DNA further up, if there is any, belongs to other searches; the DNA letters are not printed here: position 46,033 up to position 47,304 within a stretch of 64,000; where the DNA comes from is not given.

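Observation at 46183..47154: Stand-alone carbamoyltransferase N-domain (Kae1/NodU-type) wedged between primase and replicative helicase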

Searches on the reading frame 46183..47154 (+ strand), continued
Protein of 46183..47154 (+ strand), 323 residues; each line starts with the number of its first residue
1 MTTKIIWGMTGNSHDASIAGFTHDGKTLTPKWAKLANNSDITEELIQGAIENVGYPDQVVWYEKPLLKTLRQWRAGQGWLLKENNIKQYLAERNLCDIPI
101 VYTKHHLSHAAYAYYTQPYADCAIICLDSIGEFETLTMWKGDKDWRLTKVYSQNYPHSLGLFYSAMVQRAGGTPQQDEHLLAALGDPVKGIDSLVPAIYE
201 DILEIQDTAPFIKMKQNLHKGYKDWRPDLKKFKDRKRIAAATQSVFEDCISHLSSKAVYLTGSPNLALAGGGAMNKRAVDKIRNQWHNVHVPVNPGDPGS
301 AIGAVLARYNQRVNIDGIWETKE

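Call 20: find_encoding_contigs(protein=P0036, flank=10000, max_places=2)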
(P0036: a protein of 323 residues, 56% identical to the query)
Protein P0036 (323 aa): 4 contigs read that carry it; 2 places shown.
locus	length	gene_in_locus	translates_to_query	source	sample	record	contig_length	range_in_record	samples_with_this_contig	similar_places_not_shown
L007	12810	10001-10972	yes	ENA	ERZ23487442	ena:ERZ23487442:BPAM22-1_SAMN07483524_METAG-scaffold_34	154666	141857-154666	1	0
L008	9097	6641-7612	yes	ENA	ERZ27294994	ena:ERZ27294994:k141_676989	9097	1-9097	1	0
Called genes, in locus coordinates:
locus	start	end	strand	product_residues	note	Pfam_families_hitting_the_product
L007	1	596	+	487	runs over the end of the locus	PF04851:ResIII, PF00270:DEAD, PF00271:Helicase_C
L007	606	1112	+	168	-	-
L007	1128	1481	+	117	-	PF07883:Cupin_2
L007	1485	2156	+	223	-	PF02592:Vut_1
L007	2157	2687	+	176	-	PF13489:Methyltransf_23, PF13847:Methyltransf_31 (faint), PF08241:Methyltransf_11 (faint), PF08242:Methyltransf_12 (faint), PF13649:Methyltransf_25 (faint)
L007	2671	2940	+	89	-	-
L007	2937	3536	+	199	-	-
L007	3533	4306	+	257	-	PF00793:DAHP_synth_1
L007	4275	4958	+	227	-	PF02348:CTP_transf_3, PF12804:NTP_transf_3 (weak)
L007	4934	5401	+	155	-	-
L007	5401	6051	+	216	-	PF13759:2OG-FeII_Oxy_5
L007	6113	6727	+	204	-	-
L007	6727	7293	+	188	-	-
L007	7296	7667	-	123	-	-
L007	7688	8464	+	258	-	-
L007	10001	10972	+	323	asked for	PF02543:Carbam_trans_N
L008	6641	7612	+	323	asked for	PF02543:Carbam_trans_N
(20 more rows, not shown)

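Call 21: find_encoding_contigs(protein=P0006, flank=10000, max_places=2)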
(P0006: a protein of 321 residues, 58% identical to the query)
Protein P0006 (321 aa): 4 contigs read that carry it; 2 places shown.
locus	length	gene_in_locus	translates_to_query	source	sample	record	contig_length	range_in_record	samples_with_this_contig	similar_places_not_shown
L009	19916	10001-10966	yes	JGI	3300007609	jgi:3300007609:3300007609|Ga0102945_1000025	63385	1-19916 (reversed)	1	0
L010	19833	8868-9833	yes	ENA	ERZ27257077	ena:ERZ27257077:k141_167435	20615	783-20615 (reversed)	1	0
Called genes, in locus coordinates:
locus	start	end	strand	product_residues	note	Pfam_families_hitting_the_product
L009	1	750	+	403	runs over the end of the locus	-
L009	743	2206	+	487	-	PF04851:ResIII, PF00270:DEAD, PF00271:Helicase_C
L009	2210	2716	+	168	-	-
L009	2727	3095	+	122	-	PF07883:Cupin_2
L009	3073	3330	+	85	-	-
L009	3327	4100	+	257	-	PF00793:DAHP_synth_1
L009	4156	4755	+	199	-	PF02348:CTP_transf_3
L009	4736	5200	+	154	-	-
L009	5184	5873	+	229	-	-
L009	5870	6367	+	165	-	PF01327:Pep_deformylase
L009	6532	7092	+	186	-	-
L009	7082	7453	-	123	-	-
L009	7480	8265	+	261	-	-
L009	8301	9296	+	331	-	PF13155:Toprim_2 (weak)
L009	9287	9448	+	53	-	-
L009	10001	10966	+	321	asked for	PF02543:Carbam_trans_N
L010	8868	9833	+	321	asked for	PF02543:Carbam_trans_N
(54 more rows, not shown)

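Call 22: find_encoding_contigs(protein=P0003, flank=10000, max_places=2)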
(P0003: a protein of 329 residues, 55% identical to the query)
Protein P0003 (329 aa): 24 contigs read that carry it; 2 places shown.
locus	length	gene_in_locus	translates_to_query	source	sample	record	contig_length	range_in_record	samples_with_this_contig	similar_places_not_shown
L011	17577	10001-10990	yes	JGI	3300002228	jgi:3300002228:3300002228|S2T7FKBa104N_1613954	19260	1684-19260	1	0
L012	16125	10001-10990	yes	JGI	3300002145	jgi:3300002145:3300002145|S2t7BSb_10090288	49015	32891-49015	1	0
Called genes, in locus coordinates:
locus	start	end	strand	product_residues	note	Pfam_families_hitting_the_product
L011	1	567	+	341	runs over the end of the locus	PF04851:ResIII, PF00270:DEAD (weak), PF14890:Intein_splicing, PF01079:Hint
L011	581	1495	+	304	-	PF07460:NUMOD3 (weak), PF08722:Tn7_TnsA-like_N (weak)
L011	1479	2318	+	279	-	PF00271:Helicase_C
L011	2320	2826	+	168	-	-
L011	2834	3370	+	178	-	-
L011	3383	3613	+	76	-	-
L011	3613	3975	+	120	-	PF07883:Cupin_2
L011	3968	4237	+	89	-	-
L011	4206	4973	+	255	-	PF00793:DAHP_synth_1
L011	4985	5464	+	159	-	-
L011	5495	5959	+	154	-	-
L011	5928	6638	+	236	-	-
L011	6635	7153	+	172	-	PF01327:Pep_deformylase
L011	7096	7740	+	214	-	-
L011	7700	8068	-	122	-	-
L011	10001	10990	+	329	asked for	PF02543:Carbam_trans_N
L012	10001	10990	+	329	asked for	PF02543:Carbam_trans_N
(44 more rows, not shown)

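Call 28: search_protein_families(library=pfam, proteins=[L005:8998-10569:+, L006:8989-10506:+], max_evalue=0.01)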
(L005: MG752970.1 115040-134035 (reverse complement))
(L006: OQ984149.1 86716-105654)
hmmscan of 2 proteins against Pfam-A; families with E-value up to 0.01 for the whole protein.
L005:8998-10569:+ (523 aa): 2 families
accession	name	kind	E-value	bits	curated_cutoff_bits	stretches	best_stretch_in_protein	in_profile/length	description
PF16861.10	Carbam_trans_C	-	2.5e-54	183.8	27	1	356-518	3-161/170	Carbamoyltransferase C-terminus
PF02543.21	Carbam_trans_N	-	5.1e-34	118.7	24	1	5-326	4-346/346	Carbamoyltransferase N-terminus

L006:8989-10506:+ (505 aa): 3 families
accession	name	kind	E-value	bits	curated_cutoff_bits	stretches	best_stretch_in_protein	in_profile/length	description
PF16861.10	Carbam_trans_C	-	9.9e-45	152.6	27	1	354-496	3-152/170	Carbamoyltransferase C-terminus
PF02543.21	Carbam_trans_N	-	6.3e-29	101.9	24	1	108-319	131-345/346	Carbamoyltransferase N-terminus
PF22521.2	HypF_C_2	-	0.0016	18.7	27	1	211-306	123-223/241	Carbamoyltransferase, Kae1-like Domain, second subdomain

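Call 34: find_related_loci(query=A2, collection=viral_contigs, flank=10000)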
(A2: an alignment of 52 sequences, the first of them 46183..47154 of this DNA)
Query A2 (323 aa) in viral_contigs; peptide patterns used: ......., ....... (x = any residue, [..] = any of these).
541 stretches matched a pattern; 488 encode a relative of the query (tblastn E <= 1e-3); the best 80 are kept; 80 distinct loci.
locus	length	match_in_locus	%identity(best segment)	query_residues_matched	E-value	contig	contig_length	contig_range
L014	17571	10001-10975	55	5-319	2e-115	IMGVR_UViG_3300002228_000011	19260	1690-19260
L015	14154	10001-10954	58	5-319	5e-114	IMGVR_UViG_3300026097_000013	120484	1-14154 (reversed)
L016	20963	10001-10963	55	5-322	1e-111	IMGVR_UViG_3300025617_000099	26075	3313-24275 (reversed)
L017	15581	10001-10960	55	5-322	2e-110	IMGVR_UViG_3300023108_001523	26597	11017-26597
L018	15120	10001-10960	55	5-322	2e-110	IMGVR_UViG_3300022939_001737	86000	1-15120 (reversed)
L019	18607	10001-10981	54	5-319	6e-110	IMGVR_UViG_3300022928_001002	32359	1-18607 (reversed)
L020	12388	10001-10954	56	5-319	4e-109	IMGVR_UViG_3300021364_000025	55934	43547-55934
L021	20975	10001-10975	54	5-319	2e-108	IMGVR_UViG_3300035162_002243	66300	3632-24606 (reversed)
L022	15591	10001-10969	54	5-322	1e-107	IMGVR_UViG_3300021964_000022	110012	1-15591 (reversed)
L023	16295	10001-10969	54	5-322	1e-107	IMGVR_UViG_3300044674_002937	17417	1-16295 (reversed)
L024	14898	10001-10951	53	5-322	2e-107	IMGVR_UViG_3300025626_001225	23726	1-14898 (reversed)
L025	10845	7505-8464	55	5-321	1e-107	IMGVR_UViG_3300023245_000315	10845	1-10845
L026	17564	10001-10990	54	5-322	5e-108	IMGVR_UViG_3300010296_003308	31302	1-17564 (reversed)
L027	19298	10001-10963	56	5-322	3e-106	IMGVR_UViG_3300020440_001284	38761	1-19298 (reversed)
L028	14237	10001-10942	55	5-319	7e-106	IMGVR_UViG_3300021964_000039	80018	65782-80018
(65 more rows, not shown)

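Call 37: predict_structure(alignment_id=A2)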
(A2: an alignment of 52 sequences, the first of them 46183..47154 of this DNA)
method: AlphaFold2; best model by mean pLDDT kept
length: 323 residues; sequences in the alignment: 52
mean_pLDDT: 87.1   pTM: 0.86
mean pLDDT of the five models: 87.1, 85.8, 85.2, 84.1, 83.7
residues with pLDDT >= 90: 169; 70-90: 128; 50-70: 24; < 50: 2
segments of 3 or more residues with pLDDT < 50: none
pLDDT, mean of each block of 10 residues (from residue 1): 90 84 90 84 93 95 79 69 83 92 91 95 86 80 94 82 89 82 72 93 90 84 85 91 93 96 94 78 96 87 95 85 48
secondary structure, 60 per line:
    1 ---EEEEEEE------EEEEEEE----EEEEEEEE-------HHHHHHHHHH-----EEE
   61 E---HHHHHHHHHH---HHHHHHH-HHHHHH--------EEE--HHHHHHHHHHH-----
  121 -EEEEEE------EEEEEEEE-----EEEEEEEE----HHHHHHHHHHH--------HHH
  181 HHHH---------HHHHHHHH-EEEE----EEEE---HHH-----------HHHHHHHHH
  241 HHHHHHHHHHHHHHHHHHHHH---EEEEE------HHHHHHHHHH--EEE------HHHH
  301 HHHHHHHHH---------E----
elements in order: E4-10 E17-23 E28-35 H43-52 E58-61 H65-74 H78-84 H86-91 E100-102 H105-115 E122-127 E134-141 E147-154 H159-169 H178-184 H194-201 E203-206 E211-214 H232-261 E265-269 H276-285 E288-290 H297-309

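Call 40: fold_search(model_id=the predicted structure, library=pdb)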
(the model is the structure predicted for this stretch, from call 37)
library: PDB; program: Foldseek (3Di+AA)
matches with E <= 10: 940; with E <= 0.001: 263
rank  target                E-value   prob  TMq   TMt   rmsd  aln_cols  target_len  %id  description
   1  7vzq_A                8.9e-15  1.00  0.77  0.39   4.6       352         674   19  The structure of GdmN V24Y/G157A/R158A/G188R mutant in complex with carbamoyl adenylate intermediate (released 2022-11-16)
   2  7vx0_A                2.2e-14  1.00  0.77  0.39   4.4       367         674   19  The structure of GdmN complex with ATP (released 2022-11-16)
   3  9s2t                  3.6e-14  1.00  0.75  0.38   5.0       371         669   18  Carbamoyl transferase NovN involved in Novobiocin biosynthesis (released 2025-07-30)
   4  7vzq_B                4.0e-14  1.00  0.76  0.38   4.5       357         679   18  The structure of GdmN V24Y/G157A/R158A/G188R mutant in complex with carbamoyl adenylate intermediate (released 2022-11-16)
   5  7vyj_A                6.0e-14  1.00  0.76  0.38   4.3       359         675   20  The structure of GdmN in complex with carbamoyl adenylate intermediate (released 2022-11-16)
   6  7vyj_B                1.0e-13  1.00  0.78  0.39   4.3       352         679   20  The structure of GdmN in complex with carbamoyl adenylate intermediate (released 2022-11-16)
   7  7vzz_B                1.2e-13  1.00  0.76  0.38   4.4       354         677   18  The structure of GdmN in complex with the natural tetrahedral intermediate, carbamoyl adenylate, and 20-O-methyl-19-ch (released 2022-11-16)
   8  7vzu_A                1.4e-13  1.00  0.74  0.37   4.9       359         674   20  The structure of GdmN Y82F mutant (released 2022-11-16)
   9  7vx0_B                1.5e-13  1.00  0.75  0.37   4.5       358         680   20  The structure of GdmN complex with ATP (released 2022-11-16)
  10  7vzy_B                2.1e-13  1.00  0.76  0.38   4.4       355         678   19  The structure of GdmN complex with AMP and 20-O-methyl-19-chloroproansamitocin (released 2022-11-16)
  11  3ven                  2.4e-13  1.00  0.75  0.44   5.7       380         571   19  Crystal structure of the O-carbamoyltransferase TobZ (released 2012-01-25)
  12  3ver                  8.3e-13  1.00  0.74  0.45   5.8       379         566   20  Crystal structure of the O-carbamoyltransferase TobZ in complex with carbamoyl adenylate intermediate (released 2012-01-25)
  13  3vf4                  1.7e-12  1.00  0.76  0.45   5.6       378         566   19  Crystal structure of the O-carbamoyltransferase TobZ S530A variant in complex with carbamoyl phosphate and ADP (released 2012-01-25)
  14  3vf2                  1.8e-12  1.00  0.73  0.44   6.3       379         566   18  Crystal structure of the O-carbamoyltransferase TobZ M473I variant in complex with carbamoyl phosphate and ADP (released 2012-01-25)
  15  7vzu_B                1.9e-12  1.00  0.75  0.38   4.5       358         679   19  The structure of GdmN Y82F mutant (released 2022-11-16)
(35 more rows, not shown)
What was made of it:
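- On NodU/CmcH/TobZ-type (class III) carbamoyltransferase: AF2 model at pLDDT 87; Foldseek TM 0.75-0.80 to GdmN, NovN, TobZ and VtdB (calls 37, 40)
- On TsaD/Kae1/Qri7 (t6A transferase): TsaD/Kae1 rank below all carbamoyltransferases (TM 0.5-0.64 against 0.75-0.80; call 40)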

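Call 41: find_related_loci(query=A3, collection=viral_contigs, flank=3000)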
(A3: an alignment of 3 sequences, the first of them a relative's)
Query A3 (188 aa) in viral_contigs; peptide patterns used: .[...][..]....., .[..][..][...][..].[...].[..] (x = any residue, [..] = any of these).
600 stretches matched a pattern (row limit reached: there are more); 581 encode a relative of the query (tblastn E <= 1e-3); the best 80 are kept; 80 distinct loci.
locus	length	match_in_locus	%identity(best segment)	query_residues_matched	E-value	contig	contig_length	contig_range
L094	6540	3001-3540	66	2-185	2e-82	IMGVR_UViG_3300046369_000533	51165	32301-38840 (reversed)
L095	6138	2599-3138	66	2-185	2e-82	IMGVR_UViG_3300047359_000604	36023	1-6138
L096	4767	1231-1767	66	2-184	3e-81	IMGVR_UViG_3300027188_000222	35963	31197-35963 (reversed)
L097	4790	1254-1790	66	2-184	2e-80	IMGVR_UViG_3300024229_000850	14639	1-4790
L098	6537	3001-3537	66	2-184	3e-80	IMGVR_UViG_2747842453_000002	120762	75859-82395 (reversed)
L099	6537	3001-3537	66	2-184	9e-80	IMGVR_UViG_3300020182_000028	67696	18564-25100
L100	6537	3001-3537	66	2-184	9e-80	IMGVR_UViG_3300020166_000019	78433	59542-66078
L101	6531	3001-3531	65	1-183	4e-79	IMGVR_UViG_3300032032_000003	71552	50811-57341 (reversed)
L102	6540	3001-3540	63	1-184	4e-78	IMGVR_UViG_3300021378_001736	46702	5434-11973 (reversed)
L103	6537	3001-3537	64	2-184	8e-78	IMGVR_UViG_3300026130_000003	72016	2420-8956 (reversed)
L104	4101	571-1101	65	2-183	1e-77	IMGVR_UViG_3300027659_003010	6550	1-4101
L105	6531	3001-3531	65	2-183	2e-77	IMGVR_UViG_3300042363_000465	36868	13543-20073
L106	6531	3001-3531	64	2-182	2e-76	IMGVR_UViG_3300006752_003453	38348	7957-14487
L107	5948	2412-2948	63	2-184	4e-76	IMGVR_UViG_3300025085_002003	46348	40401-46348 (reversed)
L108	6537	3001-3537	62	2-184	3e-76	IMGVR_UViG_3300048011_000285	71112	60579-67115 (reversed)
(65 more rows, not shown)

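Call 42: search_protein_representatives(protein=window:46183-47154:+)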
Query: 323 residues. Proteins with E-value up to 0.001 (for the whole library): 3857; up to 1e-10: 1059; up to 1e-30: 78. The best 150 are listed.
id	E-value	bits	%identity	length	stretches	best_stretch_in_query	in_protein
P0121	3.8e-96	338.9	56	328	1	5-321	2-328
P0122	2.8e-94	332.8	54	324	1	5-319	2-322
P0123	5.1e-87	308.9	50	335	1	3-321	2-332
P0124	1.3e-81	291.1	55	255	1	66-322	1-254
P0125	2.6e-69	250.7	45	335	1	5-323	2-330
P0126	5.1e-67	243.2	44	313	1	5-307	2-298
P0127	4.6e-63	230.1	43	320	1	5-319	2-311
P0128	2.8e-61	224.3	43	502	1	5-311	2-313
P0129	5.9e-57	210.1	48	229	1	5-223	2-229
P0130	1.8e-55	205.2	49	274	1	5-314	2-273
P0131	3.6e-53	197.6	43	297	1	5-310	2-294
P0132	2.2e-52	195.0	40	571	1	3-314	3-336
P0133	9.6e-52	193.0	43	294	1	37-308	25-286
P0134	1.4e-51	192.4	40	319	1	7-313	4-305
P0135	6.1e-51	190.3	37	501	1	5-319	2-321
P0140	2.2e-47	178.6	38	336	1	6-309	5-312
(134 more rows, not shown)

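Call 44: find_encoding_contigs(protein=P0128, flank=10000, max_places=3)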
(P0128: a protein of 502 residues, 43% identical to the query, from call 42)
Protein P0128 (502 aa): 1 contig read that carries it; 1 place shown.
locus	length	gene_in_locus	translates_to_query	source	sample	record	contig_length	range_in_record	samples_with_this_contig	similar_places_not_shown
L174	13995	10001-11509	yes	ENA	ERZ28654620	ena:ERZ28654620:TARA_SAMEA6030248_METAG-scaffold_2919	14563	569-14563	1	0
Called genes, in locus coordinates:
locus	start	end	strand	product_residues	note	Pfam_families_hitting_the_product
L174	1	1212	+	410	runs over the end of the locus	PF08241:Methyltransf_11 (faint), PF13649:Methyltransf_25 (weak)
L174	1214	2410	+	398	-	PF13186:SPASM, PF04055:Radical_SAM (weak)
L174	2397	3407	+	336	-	-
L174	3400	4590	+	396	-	-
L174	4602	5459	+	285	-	-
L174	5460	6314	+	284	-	-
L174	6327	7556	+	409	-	PF03446:NAD_binding_2 (weak), PF03721:UDPG_MGDP_dh_N, PF00984:UDPG_MGDP_dh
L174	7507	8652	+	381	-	-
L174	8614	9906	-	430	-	-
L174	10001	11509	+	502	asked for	PF02543:Carbam_trans_N, PF16861:Carbam_trans_C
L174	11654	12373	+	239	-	-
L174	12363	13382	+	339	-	-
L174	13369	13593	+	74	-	-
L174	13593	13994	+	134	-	?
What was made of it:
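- The nearest two-domain relative lies in a cluster with a UDP-sugar dehydrogenase, a radical SAM enzyme and a methyltransferase (call 44).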

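Call 48: find_related_loci(query=A2, collection=genome_contigs, flank=8000)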
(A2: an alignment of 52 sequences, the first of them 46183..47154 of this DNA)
Query A2 (323 aa) in genome_contigs; peptide patterns used: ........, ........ (x = any residue, [..] = any of these).
75 stretches matched a pattern; 3 encode a relative of the query (tblastn E <= 1e-3); 3 distinct loci.
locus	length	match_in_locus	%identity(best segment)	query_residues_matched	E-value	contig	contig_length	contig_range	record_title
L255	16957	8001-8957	55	5-319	3e-107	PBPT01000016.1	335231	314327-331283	MAG: Candidatus Neomarinimicrobiota bacterium isolate RS350 8480, whole genome shotgun sequence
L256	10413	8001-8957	54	5-319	5e-107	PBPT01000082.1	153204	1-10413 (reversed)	MAG: Candidatus Neomarinimicrobiota bacterium isolate RS350 TaraRedSea_contig_375877, whole genome shotgun sequence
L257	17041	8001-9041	27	6-316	2e-31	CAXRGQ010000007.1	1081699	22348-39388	MAG: Flavobacteriales bacterium isolate YZ09aB_2.97 genome assembly, contig: k141_190621, whole genome shotgun sequence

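Call 64: search_protein_families(library=pfam, alignment_id=A4, max_evalue=0.001)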
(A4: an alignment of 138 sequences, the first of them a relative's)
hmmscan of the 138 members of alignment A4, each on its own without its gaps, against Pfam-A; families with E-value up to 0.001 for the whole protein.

A. member 1, L094:1364-1636:+ (90 aa): 2 families
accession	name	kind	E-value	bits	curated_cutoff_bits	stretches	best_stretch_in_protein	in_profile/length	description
PF13455.12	MUG113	-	4.4e-17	62.9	22.3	1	13-76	1-65/73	Meiotically up-regulated gene 113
PF10544.15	T5orf172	-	1.9e-10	41.6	20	1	2-83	2-99/101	T5orf172 domain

B. families by the number of members that match (of 138 scanned): 43 families (the first 25 are shown)
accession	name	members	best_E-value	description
PF19547.4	DUF6071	13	2.7e-11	Family of unknown function (DUF6071)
PF04055.27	Radical_SAM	8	1.6e-16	Radical SAM superfamily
PF13671.12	AAA_33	5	7.6e-09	AAA domain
PF03721.20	UDPG_MGDP_dh_N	4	2.7e-20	UDP-glucose/GDP-mannose dehydrogenase family, NAD binding domain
PF00984.24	UDPG_MGDP_dh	4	5.1e-18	UDP-glucose/GDP-mannose dehydrogenase family, central domain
PF13186.11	SPASM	4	5.8e-08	Iron-sulfur cluster-binding domain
PF00011.27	HSP20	3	7.5e-19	Hsp20/alpha crystallin family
PF13455.12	MUG113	3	4.4e-17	Meiotically up-regulated gene 113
PF01583.26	APS_kinase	3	2.7e-12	Adenylylsulphate kinase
PF10544.15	T5orf172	3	1.9e-10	T5orf172 domain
PF06414.18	Zeta_toxin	3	1.2e-07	Zeta toxin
PF17886.7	ArsA_HSP20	3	4.3e-06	HSP20-like domain found in ArsA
PF13238.12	AAA_18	3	0.0002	AAA domain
PF01883.24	FeS_assembly_P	2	2.4e-21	Iron-sulfur cluster assembly protein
PF10043.14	DUF2279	2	1.2e-05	Predicted periplasmic lipoprotein (DUF2279)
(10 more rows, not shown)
